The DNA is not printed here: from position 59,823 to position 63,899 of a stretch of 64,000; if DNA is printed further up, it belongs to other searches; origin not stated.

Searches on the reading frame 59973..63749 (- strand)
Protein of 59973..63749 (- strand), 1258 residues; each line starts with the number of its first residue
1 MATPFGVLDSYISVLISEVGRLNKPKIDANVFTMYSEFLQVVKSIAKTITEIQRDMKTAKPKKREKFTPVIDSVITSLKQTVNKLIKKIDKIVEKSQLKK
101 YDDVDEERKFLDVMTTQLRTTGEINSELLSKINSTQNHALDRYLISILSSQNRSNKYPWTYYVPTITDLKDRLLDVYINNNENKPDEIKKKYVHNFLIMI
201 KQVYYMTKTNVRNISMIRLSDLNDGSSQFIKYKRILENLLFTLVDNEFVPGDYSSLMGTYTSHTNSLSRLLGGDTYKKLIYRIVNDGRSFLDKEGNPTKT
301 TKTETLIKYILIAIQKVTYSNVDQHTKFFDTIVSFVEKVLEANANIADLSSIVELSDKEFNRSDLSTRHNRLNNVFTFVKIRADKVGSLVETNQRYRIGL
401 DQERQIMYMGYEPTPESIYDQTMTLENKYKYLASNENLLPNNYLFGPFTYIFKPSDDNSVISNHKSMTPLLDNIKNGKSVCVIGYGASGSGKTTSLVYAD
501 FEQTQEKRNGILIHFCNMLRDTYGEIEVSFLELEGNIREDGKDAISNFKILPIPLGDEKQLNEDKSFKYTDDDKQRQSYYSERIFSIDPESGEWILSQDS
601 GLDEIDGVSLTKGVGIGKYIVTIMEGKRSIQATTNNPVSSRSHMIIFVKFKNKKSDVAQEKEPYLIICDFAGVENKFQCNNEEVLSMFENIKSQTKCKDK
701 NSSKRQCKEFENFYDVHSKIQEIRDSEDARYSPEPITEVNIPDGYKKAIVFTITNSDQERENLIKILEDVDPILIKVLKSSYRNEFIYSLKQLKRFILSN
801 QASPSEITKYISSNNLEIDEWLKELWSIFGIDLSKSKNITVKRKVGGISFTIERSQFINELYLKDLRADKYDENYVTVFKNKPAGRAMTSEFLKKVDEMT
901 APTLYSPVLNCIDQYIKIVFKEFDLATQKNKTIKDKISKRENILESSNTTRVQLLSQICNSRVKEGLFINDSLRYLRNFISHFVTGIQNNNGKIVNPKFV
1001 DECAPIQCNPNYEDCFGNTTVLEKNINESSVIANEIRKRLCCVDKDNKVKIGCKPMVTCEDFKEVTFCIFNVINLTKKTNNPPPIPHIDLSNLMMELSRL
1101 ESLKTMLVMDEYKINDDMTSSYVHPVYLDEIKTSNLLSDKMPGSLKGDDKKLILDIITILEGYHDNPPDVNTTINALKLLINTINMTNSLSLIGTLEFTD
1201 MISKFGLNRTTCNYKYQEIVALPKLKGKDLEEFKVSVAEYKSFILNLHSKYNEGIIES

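Call 22: search_protein_families(library=pfam, proteins=[window:59973-63749:-], max_evalue=0.001)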
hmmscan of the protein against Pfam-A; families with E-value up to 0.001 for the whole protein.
window:59973-63749:- (1258 aa): 2 families
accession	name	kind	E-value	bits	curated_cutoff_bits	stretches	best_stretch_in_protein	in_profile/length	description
PF00225.29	Kinesin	-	5.8e-16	58.8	29.3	2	448-523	45-114/327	Kinesin motor domain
PF16796.11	Microtub_bd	-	0.00019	21.8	27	1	447-536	61-149/155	Microtubule binding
